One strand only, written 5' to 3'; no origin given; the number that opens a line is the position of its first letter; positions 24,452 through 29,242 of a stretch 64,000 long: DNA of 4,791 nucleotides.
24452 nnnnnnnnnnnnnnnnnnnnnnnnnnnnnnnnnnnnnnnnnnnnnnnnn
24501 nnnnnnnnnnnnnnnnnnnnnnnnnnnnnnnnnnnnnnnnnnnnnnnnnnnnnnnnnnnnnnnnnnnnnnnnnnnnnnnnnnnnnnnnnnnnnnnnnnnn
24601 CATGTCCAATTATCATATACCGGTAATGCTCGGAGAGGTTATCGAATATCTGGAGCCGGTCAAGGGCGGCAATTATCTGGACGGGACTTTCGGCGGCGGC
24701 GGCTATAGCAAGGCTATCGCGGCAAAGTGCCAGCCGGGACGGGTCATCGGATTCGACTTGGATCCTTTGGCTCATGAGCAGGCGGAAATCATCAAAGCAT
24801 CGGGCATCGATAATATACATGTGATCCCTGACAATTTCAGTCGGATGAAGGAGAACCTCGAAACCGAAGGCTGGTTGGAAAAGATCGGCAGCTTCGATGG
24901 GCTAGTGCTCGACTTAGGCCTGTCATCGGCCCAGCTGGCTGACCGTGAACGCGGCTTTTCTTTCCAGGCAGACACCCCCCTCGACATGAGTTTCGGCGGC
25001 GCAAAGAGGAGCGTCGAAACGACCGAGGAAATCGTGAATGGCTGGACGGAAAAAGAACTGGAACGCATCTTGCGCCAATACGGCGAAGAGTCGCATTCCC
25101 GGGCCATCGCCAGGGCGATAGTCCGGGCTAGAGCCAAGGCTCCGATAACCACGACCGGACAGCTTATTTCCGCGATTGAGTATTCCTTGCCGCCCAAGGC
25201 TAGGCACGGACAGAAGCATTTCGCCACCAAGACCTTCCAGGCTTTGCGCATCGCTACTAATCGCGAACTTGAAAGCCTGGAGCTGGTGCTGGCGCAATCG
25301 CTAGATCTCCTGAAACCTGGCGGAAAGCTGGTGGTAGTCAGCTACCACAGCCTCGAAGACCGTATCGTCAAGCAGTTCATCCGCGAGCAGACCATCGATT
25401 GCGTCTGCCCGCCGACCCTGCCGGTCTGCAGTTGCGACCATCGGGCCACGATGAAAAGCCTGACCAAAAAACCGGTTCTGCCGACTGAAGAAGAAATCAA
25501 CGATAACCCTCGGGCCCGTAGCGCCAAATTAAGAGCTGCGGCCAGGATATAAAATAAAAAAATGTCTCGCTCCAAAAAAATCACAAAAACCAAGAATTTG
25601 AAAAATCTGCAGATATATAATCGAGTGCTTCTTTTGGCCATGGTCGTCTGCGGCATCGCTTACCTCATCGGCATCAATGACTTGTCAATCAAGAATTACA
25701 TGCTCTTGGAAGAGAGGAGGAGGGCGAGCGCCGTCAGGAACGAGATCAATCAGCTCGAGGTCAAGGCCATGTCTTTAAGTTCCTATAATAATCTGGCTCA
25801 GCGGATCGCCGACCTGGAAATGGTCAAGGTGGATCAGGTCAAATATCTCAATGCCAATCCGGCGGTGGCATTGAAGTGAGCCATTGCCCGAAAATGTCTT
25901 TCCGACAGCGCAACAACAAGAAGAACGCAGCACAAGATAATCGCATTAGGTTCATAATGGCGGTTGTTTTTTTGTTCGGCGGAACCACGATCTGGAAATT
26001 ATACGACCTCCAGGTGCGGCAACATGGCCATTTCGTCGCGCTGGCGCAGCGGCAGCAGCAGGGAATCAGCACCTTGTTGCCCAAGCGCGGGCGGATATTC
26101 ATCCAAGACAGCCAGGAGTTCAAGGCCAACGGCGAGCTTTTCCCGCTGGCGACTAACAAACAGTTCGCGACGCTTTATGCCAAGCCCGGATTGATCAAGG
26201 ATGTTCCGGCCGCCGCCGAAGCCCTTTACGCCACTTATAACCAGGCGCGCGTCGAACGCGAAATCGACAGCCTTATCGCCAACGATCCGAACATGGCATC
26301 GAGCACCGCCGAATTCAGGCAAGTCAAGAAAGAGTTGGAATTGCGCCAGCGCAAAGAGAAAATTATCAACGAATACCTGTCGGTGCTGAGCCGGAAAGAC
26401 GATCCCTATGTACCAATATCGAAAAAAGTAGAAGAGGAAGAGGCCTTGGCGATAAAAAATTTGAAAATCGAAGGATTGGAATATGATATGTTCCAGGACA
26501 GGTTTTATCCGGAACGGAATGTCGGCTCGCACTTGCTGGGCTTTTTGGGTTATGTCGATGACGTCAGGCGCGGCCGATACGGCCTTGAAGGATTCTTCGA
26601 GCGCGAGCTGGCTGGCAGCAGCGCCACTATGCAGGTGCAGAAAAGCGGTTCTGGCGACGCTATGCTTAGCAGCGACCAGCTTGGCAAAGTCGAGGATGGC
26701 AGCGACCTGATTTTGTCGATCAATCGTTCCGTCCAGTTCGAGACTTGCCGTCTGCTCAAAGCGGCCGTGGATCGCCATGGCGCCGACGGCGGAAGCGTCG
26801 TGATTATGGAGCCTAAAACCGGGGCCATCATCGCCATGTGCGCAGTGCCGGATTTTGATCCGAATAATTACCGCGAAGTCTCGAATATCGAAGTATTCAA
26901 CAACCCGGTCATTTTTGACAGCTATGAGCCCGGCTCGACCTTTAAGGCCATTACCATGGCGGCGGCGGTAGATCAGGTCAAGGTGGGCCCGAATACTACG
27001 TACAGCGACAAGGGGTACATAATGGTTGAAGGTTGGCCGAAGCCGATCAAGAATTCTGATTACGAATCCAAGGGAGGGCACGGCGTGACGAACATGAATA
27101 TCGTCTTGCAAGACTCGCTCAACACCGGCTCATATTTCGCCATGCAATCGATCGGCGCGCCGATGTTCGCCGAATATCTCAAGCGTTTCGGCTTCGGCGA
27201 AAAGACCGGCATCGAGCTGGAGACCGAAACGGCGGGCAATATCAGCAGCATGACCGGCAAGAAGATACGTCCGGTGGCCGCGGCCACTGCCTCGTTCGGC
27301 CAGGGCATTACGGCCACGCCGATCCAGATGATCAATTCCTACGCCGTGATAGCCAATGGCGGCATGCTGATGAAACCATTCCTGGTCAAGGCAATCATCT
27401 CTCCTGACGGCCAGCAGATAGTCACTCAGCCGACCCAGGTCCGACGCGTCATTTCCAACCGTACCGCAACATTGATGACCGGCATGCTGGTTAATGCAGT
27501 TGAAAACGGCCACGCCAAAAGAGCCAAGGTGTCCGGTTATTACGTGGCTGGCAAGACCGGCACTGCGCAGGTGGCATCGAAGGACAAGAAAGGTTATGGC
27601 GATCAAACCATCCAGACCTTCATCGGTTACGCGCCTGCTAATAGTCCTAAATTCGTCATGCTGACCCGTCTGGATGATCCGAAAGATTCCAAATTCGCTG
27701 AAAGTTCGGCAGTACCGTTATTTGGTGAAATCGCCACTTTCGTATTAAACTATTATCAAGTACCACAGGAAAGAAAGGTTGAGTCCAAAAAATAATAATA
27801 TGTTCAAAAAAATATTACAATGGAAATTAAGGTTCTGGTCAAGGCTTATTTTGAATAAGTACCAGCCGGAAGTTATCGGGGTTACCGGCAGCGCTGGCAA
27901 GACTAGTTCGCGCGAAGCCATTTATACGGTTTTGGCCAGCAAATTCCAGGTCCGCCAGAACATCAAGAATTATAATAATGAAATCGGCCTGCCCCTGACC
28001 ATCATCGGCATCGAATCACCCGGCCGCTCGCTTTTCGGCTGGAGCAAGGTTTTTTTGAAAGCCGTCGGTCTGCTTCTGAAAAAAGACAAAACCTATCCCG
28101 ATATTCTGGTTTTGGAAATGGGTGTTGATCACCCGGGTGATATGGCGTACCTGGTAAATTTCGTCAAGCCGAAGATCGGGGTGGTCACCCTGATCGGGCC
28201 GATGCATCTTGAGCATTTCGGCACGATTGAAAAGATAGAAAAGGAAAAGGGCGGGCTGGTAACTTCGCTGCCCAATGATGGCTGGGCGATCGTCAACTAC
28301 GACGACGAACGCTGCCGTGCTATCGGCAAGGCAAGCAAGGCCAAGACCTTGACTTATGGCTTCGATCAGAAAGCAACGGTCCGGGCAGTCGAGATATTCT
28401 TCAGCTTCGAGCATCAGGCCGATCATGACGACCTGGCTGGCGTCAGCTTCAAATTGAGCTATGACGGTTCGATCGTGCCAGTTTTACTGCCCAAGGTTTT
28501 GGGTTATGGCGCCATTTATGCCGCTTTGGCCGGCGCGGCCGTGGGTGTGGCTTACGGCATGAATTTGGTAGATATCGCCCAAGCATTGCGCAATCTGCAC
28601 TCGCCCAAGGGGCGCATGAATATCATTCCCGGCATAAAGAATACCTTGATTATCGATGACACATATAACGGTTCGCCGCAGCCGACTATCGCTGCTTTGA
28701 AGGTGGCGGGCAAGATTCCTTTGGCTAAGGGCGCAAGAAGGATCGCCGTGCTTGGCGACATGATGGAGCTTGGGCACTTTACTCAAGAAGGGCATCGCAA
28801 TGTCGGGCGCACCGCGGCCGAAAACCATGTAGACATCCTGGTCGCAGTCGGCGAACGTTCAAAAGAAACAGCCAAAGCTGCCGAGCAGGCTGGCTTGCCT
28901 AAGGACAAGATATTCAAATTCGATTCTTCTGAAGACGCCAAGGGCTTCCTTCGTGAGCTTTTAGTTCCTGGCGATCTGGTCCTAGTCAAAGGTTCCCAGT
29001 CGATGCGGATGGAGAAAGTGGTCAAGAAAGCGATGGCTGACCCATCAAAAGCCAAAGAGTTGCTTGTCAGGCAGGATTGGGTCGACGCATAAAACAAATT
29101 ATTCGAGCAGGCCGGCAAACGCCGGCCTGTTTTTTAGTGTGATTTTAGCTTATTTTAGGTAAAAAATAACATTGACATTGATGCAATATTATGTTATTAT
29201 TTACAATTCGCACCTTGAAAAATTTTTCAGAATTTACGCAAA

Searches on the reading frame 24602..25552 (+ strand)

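Call 44: search_protein_families(library=pfam, proteins=[window:24602-25552:+], max_evalue=0.001)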
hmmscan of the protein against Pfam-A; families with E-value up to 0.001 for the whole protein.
window:24602-25552:+ (316 aa): 2 families
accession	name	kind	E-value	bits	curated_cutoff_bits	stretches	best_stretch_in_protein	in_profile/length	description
PF01795.25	Methyltransf_5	-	1.1e-102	344.1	27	1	4-315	3-308/309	MraW methylase family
PF01728.25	FtsJ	-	0.00066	20.1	24.1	0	21-105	21-99/181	FtsJ-like methyltransferase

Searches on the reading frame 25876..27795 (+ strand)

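Call 44: search_protein_families(library=pfam, proteins=[window:25876-27795:+], max_evalue=0.001)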
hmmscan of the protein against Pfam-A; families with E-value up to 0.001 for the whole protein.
window:25876-27795:+ (639 aa): 2 families
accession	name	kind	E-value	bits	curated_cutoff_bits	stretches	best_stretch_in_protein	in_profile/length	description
PF00905.27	Transpeptidase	-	3.7e-74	250.1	22.1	1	306-619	1-297/299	Penicillin binding protein transpeptidase domain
PF03717.20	PBP_dimer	-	8.5e-09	36.5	24.4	1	90-261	16-174/180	Penicillin-binding Protein dimerisation domain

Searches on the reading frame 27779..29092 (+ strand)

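Call 44: search_protein_families(library=pfam, proteins=[window:27779-29092:+], max_evalue=0.001)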
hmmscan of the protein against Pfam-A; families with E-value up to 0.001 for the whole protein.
window:27779-29092:+ (437 aa): 2 families
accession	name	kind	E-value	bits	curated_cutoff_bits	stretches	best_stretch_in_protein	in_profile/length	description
PF08245.18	Mur_ligase_M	-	1.7e-29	103.7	24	2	100-254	50-198/200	Mur ligase middle domain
PF02875.26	Mur_ligase_C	-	1.4e-17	65.2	28.4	1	278-406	1-126/127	Mur ligase, glutamate ligase domain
